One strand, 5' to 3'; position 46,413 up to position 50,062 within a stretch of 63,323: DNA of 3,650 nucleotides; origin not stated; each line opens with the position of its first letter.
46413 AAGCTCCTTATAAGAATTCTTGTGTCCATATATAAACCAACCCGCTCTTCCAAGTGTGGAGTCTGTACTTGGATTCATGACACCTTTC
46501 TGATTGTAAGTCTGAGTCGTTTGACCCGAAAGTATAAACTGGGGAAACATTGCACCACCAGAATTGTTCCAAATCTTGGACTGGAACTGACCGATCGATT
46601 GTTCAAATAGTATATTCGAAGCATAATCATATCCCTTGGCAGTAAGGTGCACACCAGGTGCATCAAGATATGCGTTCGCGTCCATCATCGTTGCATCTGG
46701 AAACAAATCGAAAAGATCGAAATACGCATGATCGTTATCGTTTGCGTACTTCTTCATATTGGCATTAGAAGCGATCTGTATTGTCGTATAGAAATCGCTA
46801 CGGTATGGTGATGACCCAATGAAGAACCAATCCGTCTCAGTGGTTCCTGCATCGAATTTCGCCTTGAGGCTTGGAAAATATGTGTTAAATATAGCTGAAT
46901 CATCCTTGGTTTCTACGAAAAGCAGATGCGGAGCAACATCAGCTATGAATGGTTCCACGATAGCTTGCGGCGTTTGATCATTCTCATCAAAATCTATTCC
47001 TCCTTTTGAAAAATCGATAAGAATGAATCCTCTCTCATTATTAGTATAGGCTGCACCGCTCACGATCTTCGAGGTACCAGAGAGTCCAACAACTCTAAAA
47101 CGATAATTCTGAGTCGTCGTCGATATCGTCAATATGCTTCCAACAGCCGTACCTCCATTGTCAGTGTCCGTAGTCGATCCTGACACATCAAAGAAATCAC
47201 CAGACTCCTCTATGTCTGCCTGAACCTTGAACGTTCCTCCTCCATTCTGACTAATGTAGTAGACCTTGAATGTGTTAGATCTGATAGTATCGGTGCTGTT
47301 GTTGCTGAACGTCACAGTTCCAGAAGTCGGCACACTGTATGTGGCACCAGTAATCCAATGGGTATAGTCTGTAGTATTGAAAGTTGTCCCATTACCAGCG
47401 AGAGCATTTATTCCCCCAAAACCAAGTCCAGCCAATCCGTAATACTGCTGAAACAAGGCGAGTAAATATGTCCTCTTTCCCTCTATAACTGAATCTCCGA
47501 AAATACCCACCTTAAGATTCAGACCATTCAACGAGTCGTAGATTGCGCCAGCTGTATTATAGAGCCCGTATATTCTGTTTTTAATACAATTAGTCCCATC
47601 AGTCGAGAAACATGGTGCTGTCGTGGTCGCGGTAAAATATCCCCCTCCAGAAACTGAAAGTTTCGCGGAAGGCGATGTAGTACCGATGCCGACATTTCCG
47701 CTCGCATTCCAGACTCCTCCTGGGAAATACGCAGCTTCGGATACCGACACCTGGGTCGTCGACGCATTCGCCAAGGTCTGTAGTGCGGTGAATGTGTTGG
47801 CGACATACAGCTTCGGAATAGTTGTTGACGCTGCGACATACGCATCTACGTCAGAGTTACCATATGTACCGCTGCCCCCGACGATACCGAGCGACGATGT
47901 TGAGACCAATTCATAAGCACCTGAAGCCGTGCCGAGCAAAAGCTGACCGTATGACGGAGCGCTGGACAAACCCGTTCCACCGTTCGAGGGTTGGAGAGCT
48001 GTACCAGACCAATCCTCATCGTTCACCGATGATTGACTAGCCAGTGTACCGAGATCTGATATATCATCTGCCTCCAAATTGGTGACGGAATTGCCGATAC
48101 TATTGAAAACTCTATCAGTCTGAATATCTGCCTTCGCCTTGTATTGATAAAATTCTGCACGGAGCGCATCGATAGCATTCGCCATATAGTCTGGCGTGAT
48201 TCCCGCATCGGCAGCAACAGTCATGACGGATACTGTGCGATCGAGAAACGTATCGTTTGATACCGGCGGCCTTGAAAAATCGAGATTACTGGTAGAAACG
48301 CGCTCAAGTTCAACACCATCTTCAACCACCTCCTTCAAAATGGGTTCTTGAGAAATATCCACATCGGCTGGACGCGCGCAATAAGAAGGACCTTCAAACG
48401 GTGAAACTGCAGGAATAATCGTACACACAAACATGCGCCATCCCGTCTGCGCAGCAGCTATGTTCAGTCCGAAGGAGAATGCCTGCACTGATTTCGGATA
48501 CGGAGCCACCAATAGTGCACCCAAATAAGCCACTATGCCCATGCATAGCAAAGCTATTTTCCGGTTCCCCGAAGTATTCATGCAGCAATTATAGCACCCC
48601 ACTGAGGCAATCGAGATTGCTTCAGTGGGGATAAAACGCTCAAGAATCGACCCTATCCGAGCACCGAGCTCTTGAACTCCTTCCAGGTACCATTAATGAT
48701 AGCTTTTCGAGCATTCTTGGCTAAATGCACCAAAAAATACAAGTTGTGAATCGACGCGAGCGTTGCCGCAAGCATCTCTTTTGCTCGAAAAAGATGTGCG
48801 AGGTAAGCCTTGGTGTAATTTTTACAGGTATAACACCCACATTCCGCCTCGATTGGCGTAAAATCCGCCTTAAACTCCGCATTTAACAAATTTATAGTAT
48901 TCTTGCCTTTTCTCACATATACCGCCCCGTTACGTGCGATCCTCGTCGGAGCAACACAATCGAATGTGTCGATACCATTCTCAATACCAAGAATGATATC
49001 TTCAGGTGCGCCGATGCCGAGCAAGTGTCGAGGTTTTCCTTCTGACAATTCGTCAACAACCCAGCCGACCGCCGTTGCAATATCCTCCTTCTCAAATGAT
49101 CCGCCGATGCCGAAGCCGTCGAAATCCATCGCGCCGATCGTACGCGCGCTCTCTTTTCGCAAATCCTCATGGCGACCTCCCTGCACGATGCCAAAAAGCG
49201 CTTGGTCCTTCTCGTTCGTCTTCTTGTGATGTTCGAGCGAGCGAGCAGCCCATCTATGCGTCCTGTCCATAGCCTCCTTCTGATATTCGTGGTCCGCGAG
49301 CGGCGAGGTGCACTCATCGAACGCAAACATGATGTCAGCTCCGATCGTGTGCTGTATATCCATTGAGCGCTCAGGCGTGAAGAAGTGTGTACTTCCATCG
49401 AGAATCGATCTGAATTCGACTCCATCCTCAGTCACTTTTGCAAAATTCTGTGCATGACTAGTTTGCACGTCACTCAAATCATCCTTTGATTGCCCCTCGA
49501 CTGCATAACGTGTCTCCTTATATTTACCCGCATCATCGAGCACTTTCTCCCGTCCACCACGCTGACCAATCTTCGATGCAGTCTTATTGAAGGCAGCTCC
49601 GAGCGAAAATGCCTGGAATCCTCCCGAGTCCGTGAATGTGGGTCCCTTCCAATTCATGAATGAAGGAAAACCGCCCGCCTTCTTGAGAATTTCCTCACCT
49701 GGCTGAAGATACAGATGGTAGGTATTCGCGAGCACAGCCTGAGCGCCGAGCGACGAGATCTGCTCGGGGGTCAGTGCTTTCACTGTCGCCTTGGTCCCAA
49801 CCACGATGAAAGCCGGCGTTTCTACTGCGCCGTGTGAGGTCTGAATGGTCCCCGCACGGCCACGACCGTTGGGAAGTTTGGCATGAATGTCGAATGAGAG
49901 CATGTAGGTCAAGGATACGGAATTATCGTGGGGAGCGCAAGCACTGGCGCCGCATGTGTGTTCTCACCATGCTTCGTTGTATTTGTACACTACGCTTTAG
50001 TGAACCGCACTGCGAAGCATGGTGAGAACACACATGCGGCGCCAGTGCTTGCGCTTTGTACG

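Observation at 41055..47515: One SGNH esterase-like module occurs both standalone and inside a tail-fibre-like giant protein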

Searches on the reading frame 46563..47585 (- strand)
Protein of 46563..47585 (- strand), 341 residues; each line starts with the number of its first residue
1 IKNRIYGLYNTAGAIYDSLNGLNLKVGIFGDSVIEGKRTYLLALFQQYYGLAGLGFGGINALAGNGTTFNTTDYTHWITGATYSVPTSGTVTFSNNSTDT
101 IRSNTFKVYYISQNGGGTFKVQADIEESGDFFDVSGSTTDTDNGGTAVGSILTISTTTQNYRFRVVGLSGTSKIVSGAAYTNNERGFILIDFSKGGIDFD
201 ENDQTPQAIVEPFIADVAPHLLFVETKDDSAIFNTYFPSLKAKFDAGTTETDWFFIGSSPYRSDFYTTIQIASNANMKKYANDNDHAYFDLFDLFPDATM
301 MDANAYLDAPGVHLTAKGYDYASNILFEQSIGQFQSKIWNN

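Call 28: search_protein_representatives(protein=window:46563-47585:-)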
Query: 341 residues. Proteins with E-value up to 0.001 (for the whole library): 421; up to 1e-10: 258; up to 1e-30: 15. The best 150 are listed.
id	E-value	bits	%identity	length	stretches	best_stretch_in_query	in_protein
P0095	6.1e-222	752.1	100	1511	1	1-341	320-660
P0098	4.2e-47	177.4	35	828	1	24-329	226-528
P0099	1.1e-45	172.7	33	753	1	24-322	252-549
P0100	2.1e-44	168.5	37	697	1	11-330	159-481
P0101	5.9e-38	147.3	33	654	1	22-294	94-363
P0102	1.4e-37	146.1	35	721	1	21-330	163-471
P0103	6.7e-37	143.8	31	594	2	23-329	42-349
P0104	5.2e-36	140.9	32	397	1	21-336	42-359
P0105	7.9e-35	137.0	33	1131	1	24-328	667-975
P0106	3.3e-33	131.7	36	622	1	22-320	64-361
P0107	2.0e-32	129.2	35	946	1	23-319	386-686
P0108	8.2e-32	127.1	37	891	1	25-321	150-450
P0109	2.9e-31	125.3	33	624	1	23-329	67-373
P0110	6.4e-31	124.2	30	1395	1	23-330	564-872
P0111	8.6e-31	123.8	29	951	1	20-330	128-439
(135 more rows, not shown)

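Call 31: search_protein_families(library=pfam, alignment_id=A2, max_evalue=0.001)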
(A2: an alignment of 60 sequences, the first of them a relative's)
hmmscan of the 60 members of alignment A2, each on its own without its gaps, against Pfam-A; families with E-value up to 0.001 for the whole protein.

A. member 1, P0098 (828 aa): 1 family
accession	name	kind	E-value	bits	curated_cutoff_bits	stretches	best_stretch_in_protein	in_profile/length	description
PF13472.12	Lipase_GDSL_2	-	2e-05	25.6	32.9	1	449-518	102-176/178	GDSL-like Lipase/Acylhydrolase family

B. families by the number of members that match (of 60 scanned): 8 families
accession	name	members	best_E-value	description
PF13472.12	Lipase_GDSL_2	6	1.5e-06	GDSL-like Lipase/Acylhydrolase family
PF24146.1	K1-lyase_C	3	1.7e-24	K1 capsule-specific polysaccharide lyase, C-terminal domain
PF18454.7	Mtd_N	2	3.4e-14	Major tropism determinant N-terminal domain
PF13884.11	Peptidase_S74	2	1.3e-07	Chaperone of endosialidase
PF18338.7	BppL_N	2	0.00018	Lower baseplate protein N-terminal domain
PF00657.28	Lipase_GDSL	2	0.00033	GDSL-like Lipase/Acylhydrolase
PF00386.27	C1q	1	4.8e-05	C1q domain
PF02839.19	CBM_5_12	1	0.00037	Carbohydrate-binding module family 5/12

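Call 32: search_protein_families(library=phrogs, alignment_id=A2, max_evalue=0.001)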
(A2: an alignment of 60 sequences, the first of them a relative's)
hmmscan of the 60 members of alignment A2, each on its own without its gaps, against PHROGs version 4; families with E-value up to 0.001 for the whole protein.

A. member 1, P0098 (828 aa): 1 family
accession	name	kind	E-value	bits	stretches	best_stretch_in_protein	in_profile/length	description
phrog_892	-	tail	0.0004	20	1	127-192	330-397/782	tail fiber protein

B. families by the number of members that match (of 60 scanned): 91 families (the first 25 are shown)
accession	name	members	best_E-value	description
phrog_21909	-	8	6.1e-07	-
phrog_16355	-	4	1.3e-07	-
phrog_24355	-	3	1.1e-25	polysaccharide deacetylase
phrog_17312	-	3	7.2e-10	tail protein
phrog_37350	-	3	9.3e-05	-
phrog_1640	-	2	1.9e-35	tail protein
phrog_6518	-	2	8.9e-22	tail fiber protein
phrog_13893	-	2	5.5e-21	tail protein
phrog_30017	-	2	1.7e-20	-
phrog_11393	-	2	1.4e-17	tail fiber protein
phrog_19976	-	2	6.2e-16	tail assembly protein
phrog_35419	-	2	1.7e-15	tail fiber protein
phrog_8078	-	2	2.5e-15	virion structural protein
phrog_38707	-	2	2.8e-15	-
phrog_32960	-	2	2.8e-15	-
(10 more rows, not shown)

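Call 33: search_protein_families(library=phrogs, proteins=[window:46563-47585:-], max_evalue=0.01)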
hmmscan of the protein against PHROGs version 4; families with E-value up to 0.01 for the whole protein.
window:46563-47585:- (341 aa): 0 families

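Call 34: search_dna_similar(query=window:46563-47585:-, collection=phages, mode=protein, max_evalue=0.001, max_rows=30)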
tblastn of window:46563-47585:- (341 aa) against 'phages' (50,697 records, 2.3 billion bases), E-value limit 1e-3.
No match.

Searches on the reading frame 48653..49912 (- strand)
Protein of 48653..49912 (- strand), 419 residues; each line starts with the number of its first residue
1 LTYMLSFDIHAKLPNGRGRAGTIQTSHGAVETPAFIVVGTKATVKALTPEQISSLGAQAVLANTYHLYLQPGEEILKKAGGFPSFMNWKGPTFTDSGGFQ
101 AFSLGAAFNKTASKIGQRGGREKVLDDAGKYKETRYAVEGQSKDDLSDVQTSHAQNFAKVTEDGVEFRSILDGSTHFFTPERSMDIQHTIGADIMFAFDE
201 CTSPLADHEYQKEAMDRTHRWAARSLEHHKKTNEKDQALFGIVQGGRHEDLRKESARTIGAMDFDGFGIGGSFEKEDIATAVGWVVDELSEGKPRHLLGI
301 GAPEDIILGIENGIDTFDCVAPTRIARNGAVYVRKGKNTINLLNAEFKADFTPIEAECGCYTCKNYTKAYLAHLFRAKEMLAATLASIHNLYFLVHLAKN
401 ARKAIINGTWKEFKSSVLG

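Call 9: search_protein_families(library=pfam, proteins=[window:48653-49912:-], max_evalue=0.01)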
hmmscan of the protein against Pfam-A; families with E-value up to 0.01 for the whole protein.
window:48653-49912:- (419 aa): 2 families
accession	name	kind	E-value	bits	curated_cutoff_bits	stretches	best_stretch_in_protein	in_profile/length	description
PF01702.25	TGT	-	5.5e-137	457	26.3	2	145-417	80-351/357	Queuine tRNA-ribosyltransferase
PF24860.1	FdhE_C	-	0.0088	16.7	27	0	348-402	23-75/82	FdhE, C-terminal domain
